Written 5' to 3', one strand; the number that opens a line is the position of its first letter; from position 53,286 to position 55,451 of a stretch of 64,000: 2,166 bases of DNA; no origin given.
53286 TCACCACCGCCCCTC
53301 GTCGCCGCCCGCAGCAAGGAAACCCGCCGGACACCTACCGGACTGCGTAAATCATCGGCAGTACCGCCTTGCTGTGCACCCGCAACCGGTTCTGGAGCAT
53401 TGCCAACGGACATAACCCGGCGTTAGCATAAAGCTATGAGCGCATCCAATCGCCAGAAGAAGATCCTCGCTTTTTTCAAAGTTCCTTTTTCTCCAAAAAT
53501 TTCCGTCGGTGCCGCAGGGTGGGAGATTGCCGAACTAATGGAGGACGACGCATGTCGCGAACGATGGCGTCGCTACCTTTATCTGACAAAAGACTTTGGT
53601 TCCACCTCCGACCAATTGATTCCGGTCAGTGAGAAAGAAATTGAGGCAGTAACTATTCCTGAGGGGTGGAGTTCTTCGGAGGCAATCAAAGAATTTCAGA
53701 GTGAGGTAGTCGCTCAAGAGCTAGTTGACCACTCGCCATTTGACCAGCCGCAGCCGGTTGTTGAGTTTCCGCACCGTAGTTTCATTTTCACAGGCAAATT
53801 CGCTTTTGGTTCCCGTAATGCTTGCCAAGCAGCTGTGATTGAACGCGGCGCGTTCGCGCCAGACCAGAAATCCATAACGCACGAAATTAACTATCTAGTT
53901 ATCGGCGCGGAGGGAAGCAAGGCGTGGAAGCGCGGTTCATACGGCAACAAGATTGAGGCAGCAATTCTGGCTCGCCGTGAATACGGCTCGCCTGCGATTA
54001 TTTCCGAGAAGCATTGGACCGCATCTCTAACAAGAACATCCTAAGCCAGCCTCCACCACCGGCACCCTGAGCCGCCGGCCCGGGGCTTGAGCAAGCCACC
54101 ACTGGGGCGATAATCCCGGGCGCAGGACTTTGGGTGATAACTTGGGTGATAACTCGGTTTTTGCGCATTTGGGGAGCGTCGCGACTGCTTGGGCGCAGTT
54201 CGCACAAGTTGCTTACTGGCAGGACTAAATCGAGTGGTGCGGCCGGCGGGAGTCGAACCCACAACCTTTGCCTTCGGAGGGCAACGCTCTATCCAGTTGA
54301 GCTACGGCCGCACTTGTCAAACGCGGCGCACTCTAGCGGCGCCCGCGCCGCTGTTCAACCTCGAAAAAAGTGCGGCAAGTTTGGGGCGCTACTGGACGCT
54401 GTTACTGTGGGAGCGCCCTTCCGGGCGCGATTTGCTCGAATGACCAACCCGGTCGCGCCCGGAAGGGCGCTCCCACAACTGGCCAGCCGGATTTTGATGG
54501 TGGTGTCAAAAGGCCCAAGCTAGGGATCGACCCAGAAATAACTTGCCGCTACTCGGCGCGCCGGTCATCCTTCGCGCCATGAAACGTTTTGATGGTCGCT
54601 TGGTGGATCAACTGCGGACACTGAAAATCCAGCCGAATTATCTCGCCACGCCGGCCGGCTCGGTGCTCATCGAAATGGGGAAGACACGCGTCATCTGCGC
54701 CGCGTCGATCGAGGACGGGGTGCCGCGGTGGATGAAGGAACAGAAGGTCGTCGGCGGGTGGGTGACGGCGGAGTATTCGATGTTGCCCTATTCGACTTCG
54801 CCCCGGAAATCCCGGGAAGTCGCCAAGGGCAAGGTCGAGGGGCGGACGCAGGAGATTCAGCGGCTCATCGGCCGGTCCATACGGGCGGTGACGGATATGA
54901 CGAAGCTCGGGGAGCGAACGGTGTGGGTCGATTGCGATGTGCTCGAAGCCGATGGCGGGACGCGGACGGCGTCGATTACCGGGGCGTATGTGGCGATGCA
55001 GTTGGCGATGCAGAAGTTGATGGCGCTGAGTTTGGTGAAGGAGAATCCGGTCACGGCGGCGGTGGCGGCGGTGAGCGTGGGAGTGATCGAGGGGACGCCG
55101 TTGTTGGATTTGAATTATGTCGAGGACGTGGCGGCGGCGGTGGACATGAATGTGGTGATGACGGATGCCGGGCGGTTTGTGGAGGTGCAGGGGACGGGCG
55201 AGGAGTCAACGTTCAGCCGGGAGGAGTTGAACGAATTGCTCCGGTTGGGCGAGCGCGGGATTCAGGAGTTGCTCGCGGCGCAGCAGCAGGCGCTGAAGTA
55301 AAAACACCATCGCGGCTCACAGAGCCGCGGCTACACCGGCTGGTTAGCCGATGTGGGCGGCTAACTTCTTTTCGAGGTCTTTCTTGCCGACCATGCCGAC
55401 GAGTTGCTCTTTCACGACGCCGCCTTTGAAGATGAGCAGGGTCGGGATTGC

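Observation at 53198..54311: tRNA-Arg(CCG)-associated 1-kb islet: degenerate att-like repeat, low-GC BRCT-domain gene, no integrase; orphan parA next door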

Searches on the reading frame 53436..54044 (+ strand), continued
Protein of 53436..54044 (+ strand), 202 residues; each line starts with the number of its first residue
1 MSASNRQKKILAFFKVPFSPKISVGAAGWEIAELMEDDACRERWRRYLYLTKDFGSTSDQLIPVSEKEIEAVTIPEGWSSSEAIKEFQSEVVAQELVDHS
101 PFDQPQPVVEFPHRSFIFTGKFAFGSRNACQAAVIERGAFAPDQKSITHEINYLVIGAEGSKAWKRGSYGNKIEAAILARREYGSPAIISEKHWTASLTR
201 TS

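Call 96: get_annotated_region(hit=H2, flank=3500)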
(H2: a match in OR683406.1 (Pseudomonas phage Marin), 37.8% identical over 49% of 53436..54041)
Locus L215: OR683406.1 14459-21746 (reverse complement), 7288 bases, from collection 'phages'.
description: Pseudomonas phage Marin, complete genome.
organism: Pseudomonas phage Marin (NCBI taxid 3097005)
taxonomy: Viruses; Duplodnaviria; Heunggongvirae; Uroviricota; Caudoviricetes
host: Pseudomonas aeruginosa F002; source: -; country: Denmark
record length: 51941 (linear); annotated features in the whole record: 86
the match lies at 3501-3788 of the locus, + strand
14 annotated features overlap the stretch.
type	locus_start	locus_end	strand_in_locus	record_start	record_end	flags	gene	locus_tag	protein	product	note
CDS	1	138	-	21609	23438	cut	-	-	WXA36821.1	DNA primase/helicase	label: DNA primase/helicase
CDS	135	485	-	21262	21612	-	-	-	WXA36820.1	hypothetical protein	-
CDS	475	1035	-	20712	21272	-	-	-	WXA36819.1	hypothetical protein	label: hypothetical protein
CDS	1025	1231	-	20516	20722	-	-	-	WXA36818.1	hypothetical protein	-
CDS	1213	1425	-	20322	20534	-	-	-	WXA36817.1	hypothetical protein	-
CDS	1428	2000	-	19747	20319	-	-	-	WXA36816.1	YdaT_toxin domain-containing protein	-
CDS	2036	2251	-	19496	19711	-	-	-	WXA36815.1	Cro-like antirepressor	label: Cro-like antirepressor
CDS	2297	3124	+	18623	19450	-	-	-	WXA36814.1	CI-like repressor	label: CI-like repressor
CDS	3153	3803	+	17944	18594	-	-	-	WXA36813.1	BRCT domain-containing protein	label: BRCT domain-containing protein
CDS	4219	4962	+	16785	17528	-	-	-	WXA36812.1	hypothetical protein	-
CDS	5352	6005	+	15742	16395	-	-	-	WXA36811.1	hypothetical protein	-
CDS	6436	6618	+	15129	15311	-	-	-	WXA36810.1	hypothetical protein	-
CDS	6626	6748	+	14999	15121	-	-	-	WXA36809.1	hypothetical protein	-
CDS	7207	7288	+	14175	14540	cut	-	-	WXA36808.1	hypothetical protein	label: hypothetical protein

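Call 106: search_protein_families(library=padloc, proteins=[L072:1483-2817:+, L189:7409-8014:+, L189:8668-9204:+, L169:7659-8291:+, L214:2841-3743:+, L075:1232-2575:+, L189:7998-8666:+], max_evalue=0.01)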
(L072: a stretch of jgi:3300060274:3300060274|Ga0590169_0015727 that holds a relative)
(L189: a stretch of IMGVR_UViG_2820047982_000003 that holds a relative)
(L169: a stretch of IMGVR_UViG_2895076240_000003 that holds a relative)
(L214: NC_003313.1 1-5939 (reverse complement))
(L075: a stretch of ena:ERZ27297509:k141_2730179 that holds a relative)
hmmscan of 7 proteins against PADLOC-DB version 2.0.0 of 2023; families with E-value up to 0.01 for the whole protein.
L072:1483-2817:+ (444 aa): 0 families

L189:7409-8014:+ (201 aa): 1 family
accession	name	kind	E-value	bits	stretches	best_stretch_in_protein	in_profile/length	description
PDLC01096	C3a212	-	2.8e-09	34.5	1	57-184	44-179/279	SNc+LTD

L189:8668-9204:+ (178 aa): 0 families

L169:7659-8291:+ (210 aa): 1 family
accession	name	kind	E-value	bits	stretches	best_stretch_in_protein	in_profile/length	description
PDLC05027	PDC-S48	-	3.5e-06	24.4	1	24-199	227-396/411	-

L214:2841-3743:+ (301 aa): 1 family
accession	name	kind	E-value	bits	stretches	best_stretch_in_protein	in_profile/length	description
PDLC05027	PDC-S48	-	3e-08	31.2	1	120-257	233-375/411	-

L075:1232-2575:+ (447 aa): 0 families

L189:7998-8666:+ (222 aa): 0 families

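Call 107: search_protein_families(library=pfam, proteins=[L072:1483-2817:+, L214:2841-3743:+, L017:7468-7926:+, L017:6702-7340:+, L001:5819-6436:+, L001:6485-6823:+, L001:6901-7527:+], max_evalue=0.01)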
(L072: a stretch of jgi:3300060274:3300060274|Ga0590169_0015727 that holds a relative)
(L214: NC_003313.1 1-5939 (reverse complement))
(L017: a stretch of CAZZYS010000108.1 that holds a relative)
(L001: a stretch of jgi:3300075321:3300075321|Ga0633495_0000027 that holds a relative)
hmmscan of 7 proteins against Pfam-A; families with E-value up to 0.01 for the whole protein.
L072:1483-2817:+ (444 aa): 0 families

L214:2841-3743:+ (301 aa): 1 family
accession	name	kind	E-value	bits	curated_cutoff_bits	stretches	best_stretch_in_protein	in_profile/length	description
PF00533.33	BRCT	-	6.3e-06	26.8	21.3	1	215-259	7-50/78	BRCA1 C Terminus (BRCT) domain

L017:7468-7926:+ (152 aa): 0 families

L017:6702-7340:+ (213 aa): 0 families

L001:5819-6436:+ (205 aa): 0 families

L001:6485-6823:+ (112 aa): 1 family
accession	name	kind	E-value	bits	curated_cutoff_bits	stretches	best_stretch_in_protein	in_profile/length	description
PF04434.22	SWIM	-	0.0008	19.3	19.6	1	28-46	10-29/38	SWIM zinc finger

L001:6901-7527:+ (208 aa): 0 families

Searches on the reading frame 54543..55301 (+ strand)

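Call 6: search_protein_families(library=pfam, proteins=[window:54543-55301:+], max_evalue=0.1)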
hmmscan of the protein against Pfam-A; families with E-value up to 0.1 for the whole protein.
window:54543-55301:+ (252 aa): 2 families
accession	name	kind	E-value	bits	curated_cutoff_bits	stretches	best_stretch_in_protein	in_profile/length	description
PF01138.27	RNase_PH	-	2.4e-26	93.1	25.5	1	23-155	1-127/130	3' exoribonuclease family, domain 1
PF03725.20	RNase_PH_C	-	1e-13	51.4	20.8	1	173-238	2-66/67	3' exoribonuclease family, domain 2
